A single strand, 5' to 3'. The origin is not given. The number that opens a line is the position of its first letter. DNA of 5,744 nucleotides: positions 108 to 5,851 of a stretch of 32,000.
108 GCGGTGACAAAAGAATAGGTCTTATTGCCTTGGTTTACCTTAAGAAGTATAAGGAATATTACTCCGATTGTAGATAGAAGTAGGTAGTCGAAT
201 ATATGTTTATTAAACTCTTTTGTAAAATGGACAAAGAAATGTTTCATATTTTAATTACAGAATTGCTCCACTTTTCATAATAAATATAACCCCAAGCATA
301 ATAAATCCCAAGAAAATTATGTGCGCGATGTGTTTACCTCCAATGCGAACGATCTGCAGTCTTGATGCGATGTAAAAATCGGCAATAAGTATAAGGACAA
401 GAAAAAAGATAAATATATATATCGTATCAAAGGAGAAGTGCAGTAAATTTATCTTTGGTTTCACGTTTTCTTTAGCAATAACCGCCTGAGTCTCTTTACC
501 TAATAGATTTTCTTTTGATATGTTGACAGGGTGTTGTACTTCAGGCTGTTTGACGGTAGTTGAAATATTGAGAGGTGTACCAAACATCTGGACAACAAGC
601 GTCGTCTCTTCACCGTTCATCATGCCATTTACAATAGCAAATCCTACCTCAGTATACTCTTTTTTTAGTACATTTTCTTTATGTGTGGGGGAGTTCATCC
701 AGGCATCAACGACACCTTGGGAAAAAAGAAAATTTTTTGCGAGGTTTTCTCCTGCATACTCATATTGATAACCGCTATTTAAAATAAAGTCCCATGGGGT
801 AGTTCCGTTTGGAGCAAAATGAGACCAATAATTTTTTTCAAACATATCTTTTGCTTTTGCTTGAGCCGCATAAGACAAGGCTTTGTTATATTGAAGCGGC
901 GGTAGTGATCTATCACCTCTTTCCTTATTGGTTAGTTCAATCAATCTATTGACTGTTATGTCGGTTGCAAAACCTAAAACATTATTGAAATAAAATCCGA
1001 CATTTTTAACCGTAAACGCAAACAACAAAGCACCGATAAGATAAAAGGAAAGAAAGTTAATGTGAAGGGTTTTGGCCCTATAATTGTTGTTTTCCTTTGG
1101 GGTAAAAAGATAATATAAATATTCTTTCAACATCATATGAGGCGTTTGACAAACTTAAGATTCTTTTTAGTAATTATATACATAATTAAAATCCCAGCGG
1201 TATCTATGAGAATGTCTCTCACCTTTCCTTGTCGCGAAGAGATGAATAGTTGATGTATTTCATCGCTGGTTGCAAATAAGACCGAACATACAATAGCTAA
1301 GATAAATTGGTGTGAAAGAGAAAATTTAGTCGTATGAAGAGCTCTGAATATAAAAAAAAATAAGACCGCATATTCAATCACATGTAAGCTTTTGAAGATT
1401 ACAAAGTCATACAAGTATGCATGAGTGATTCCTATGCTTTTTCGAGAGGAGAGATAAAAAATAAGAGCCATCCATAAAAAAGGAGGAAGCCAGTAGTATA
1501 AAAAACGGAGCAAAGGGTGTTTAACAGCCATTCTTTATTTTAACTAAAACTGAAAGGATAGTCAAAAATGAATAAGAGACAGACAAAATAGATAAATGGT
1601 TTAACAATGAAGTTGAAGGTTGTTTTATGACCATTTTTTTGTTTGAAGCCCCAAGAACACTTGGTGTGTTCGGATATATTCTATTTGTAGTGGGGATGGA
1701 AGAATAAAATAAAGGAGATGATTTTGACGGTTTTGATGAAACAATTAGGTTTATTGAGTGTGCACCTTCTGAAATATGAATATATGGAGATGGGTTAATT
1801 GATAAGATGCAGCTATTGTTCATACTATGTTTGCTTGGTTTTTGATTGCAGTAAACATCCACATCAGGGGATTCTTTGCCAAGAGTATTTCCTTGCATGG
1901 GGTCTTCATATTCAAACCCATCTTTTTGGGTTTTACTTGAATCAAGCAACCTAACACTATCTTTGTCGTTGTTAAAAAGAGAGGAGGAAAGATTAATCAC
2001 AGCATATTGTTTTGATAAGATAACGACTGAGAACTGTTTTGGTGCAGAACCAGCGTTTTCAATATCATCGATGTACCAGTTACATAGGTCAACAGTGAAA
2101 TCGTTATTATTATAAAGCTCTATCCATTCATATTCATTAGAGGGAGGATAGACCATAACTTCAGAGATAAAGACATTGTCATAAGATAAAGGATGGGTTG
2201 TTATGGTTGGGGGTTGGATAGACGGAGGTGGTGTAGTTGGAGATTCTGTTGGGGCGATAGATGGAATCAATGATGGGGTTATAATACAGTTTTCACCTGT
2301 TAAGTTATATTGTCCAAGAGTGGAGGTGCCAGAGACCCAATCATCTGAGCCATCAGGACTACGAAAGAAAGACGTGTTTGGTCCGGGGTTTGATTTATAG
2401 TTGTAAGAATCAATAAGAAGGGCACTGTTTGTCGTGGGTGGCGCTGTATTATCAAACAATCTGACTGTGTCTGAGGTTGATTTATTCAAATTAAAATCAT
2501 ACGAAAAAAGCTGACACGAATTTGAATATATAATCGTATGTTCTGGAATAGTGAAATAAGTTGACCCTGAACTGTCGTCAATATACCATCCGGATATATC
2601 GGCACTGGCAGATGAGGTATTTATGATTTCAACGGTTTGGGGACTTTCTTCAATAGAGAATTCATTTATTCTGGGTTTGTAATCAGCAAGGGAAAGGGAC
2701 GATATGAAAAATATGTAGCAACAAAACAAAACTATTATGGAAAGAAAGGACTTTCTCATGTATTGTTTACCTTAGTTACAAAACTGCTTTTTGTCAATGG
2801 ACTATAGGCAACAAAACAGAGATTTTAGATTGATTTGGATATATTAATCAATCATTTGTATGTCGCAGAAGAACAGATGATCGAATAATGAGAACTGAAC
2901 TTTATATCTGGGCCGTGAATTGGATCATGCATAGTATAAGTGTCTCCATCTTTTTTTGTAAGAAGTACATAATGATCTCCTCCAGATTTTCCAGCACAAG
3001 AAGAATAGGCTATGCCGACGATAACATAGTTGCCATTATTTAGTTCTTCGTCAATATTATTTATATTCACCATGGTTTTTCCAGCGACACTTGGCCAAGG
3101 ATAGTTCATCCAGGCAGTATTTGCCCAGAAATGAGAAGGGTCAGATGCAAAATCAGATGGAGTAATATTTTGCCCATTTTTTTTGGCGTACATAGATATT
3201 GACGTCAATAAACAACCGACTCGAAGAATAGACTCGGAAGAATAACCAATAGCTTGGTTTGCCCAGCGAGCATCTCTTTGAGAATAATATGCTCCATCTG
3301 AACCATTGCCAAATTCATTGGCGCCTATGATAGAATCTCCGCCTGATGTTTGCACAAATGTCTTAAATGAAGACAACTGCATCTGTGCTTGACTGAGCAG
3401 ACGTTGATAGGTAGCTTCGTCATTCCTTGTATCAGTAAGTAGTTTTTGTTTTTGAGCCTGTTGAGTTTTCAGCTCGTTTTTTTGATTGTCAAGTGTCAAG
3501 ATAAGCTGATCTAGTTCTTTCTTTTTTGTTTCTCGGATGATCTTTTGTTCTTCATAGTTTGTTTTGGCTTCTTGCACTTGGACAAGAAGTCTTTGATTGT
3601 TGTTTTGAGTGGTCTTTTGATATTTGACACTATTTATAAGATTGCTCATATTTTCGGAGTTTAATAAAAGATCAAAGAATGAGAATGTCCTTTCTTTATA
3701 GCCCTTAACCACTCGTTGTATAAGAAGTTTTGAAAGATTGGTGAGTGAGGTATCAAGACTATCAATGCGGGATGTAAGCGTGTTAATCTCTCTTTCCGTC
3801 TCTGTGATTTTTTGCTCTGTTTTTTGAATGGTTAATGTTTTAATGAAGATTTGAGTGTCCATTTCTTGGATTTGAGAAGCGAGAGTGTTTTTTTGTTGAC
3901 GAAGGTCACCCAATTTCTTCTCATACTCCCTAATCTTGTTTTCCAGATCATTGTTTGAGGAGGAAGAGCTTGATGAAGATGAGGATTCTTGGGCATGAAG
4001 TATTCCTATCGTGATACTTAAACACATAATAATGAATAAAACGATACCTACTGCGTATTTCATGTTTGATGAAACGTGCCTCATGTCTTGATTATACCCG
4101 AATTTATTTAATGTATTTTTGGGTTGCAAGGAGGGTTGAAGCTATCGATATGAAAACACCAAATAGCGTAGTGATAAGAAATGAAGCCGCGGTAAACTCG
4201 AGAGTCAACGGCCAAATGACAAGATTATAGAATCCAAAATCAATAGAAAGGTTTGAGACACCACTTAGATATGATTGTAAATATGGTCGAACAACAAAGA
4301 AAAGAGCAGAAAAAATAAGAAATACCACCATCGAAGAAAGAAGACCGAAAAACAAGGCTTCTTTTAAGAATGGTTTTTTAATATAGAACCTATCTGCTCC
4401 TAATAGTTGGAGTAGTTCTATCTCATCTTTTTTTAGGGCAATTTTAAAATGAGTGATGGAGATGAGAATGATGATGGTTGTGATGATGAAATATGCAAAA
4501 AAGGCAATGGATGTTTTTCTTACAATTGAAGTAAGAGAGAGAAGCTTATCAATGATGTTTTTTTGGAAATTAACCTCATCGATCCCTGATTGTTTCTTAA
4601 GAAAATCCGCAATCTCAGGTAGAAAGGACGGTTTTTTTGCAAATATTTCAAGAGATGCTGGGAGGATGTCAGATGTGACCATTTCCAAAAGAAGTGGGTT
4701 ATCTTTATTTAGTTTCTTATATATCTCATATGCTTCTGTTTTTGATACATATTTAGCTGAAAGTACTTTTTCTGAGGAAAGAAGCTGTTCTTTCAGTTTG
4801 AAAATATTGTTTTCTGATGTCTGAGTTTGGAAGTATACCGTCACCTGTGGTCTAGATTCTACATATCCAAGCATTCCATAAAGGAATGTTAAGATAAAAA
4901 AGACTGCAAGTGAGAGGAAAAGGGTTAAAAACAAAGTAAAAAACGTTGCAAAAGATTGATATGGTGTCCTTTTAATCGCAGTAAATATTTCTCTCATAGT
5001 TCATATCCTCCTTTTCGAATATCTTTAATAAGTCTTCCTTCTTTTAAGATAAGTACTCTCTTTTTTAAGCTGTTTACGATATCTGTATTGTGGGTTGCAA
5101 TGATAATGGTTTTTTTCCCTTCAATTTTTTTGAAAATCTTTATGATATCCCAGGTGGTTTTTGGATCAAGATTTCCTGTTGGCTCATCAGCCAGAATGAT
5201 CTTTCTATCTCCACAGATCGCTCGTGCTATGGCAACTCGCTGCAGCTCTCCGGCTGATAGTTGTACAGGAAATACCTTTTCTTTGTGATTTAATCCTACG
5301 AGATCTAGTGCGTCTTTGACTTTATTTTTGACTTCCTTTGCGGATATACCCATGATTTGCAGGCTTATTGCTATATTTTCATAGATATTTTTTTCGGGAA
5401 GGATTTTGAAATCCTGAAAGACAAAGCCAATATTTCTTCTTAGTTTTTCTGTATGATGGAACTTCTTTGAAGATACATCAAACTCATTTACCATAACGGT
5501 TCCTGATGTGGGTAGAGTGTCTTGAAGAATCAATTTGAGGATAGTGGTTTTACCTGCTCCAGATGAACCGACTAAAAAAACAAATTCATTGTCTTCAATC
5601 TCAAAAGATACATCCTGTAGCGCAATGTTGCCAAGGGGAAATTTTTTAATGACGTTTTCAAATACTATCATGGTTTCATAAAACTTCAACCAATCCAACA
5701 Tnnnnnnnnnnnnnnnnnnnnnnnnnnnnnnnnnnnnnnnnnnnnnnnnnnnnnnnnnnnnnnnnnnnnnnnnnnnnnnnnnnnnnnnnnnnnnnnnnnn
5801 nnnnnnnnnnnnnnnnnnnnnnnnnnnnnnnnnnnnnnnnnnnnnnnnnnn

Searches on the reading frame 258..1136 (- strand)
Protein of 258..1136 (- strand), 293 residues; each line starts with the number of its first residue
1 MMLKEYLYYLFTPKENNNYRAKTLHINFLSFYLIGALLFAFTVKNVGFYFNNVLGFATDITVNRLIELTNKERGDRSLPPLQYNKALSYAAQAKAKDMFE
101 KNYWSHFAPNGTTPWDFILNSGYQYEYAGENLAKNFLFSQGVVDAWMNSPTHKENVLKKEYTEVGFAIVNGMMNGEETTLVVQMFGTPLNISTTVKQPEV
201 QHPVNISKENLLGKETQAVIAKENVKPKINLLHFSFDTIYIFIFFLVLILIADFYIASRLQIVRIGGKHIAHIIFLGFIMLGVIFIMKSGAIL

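Call 7: search_protein_families(library=pfam, max_evalue=0.01, proteins=[window:258-1136:-])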
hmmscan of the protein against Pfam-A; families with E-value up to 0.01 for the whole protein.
window:258-1136:- (293 aa): 1 family
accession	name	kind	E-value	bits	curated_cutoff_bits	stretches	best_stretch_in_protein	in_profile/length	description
PF00188.32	CAP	-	5.9e-20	72.7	21.1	1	67-183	2-115/117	Cysteine-rich secretory protein family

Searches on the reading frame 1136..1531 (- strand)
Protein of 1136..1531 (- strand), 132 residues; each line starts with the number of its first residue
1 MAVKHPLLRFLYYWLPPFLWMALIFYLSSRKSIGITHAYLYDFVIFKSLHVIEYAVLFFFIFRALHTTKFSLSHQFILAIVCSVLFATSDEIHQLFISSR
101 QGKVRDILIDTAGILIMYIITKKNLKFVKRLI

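Call 7: search_protein_families(library=pfam, max_evalue=0.01, proteins=[window:1136-1531:-])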
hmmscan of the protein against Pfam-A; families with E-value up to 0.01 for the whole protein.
window:1136-1531:- (132 aa): 1 family
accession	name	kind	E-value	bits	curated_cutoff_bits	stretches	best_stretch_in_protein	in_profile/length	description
PF04892.17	VanZ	-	2.3e-14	54.5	30.1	1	19-122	7-123/126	VanZ like family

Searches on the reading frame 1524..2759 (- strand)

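Call 7: search_protein_families(library=pfam, max_evalue=0.01, proteins=[window:1524-2759:-])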
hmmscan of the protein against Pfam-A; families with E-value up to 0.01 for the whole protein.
window:1524-2759:- (412 aa): 1 family
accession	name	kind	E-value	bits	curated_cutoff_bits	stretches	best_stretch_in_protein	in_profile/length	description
PF00932.25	LTD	-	2.2e-22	79.9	34.3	2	193-284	5-107/109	Lamin Tail Domain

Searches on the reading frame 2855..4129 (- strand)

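Call 7: search_protein_families(library=pfam, max_evalue=0.01, proteins=[window:2855-4129:-])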
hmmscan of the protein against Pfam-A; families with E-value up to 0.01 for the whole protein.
window:2855-4129:- (425 aa): 4 families
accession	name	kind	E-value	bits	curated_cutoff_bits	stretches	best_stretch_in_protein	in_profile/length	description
PF08614.16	ATG16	-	0.00011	22.9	33.7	1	48-136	65-153/200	Autophagy protein 16 (ATG16)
PF13529.12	Peptidase_C39_2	-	0.00064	20.8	24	1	281-403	5-142/143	Peptidase_C39 like family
PF24568.1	CC_PcsB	-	0.00096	19.4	27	1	124-194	3-74/75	Peptidoglycan hydrolase PcsB, coiled-coil domain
PF07889.17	DUF1664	-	0.0082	16.6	34.6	1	74-134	55-115/124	Protein of unknown function (DUF1664)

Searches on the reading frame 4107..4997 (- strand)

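Call 7: search_protein_families(library=pfam, max_evalue=0.01, proteins=[window:4107-4997:-])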
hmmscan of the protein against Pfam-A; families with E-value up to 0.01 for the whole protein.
window:4107-4997:- (297 aa): 3 families
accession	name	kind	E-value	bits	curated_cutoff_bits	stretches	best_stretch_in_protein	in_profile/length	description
PF18075.7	FtsX_ECD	-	2.7e-17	63.6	23.5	1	51-142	2-96/96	FtsX extracellular domain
PF02687.27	FtsX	-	6.8e-07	29.8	25.5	1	165-296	2-116/120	FtsX-like permease C-terminal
PF22339.1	YgxA-like_sub_bind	-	0.01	16.7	27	0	49-81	52-84/100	YgxA-like substrate binding domain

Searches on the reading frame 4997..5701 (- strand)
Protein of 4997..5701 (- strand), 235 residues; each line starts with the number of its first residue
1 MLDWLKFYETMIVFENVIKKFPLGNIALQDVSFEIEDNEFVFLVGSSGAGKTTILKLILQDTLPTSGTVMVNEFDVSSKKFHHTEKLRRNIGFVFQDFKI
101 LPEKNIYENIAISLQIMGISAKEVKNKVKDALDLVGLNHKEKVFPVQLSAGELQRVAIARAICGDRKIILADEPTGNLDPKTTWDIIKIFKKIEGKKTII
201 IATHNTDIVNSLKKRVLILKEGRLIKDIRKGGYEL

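Call 7: search_protein_families(library=pfam, max_evalue=0.01, proteins=[window:4997-5701:-])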
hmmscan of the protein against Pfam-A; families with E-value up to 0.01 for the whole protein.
window:4997-5701:- (235 aa): 14 families
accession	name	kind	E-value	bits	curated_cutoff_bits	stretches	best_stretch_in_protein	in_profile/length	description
PF00005.33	ABC_tran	-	3.8e-34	118.7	25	1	28-175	1-136/137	ABC transporter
PF13304.12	AAA_21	-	6.9e-08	33.3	27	1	129-209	218-303/304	AAA domain, putative AbiEii toxin, Type IV TA system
PF20720.3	nSTAND3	-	8.2e-06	26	27.2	1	29-81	8-61/155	Novel STAND NTPase 3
PF02463.25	SMC_N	-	0.00012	22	40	1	37-219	23-212/220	RecF/RecN/SMC N terminal domain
PF13175.12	AAA_15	-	0.00018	21.7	32.1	0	29-120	15-92/374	AAA ATPase domain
PF06414.18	Zeta_toxin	-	0.0003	20.7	22.3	1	39-73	17-51/199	Zeta toxin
PF00931.28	NB-ARC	-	0.00032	20.5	23.5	1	34-67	14-47/248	NB-ARC domain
PF03193.22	RsgA_GTPase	-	0.00092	19.5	30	1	29-80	98-143/174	RsgA GTPase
PF02492.25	cobW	-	0.00098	19.2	20.7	1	41-75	3-38/180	CobW/HypB/UreG, nucleotide-binding domain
PF13401.12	AAA_22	-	0.0037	18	27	1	38-69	5-37/130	AAA domain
PF13191.12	AAA_16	-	0.0054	17.7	32.6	1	39-76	25-62/167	AAA ATPase domain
PF02367.23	TsaE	-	0.0073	16.7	26.6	0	34-84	17-72/128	Threonylcarbamoyl adenosine biosynthesis protein TsaE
PF13555.12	AAA_29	-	0.0076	16.4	27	0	30-55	14-39/61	P-loop containing region of AAA domain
PF25199.1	nSTAND_NTPase5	-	0.0087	16.3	34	0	37-69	40-73/145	Novel STAND NTPase 5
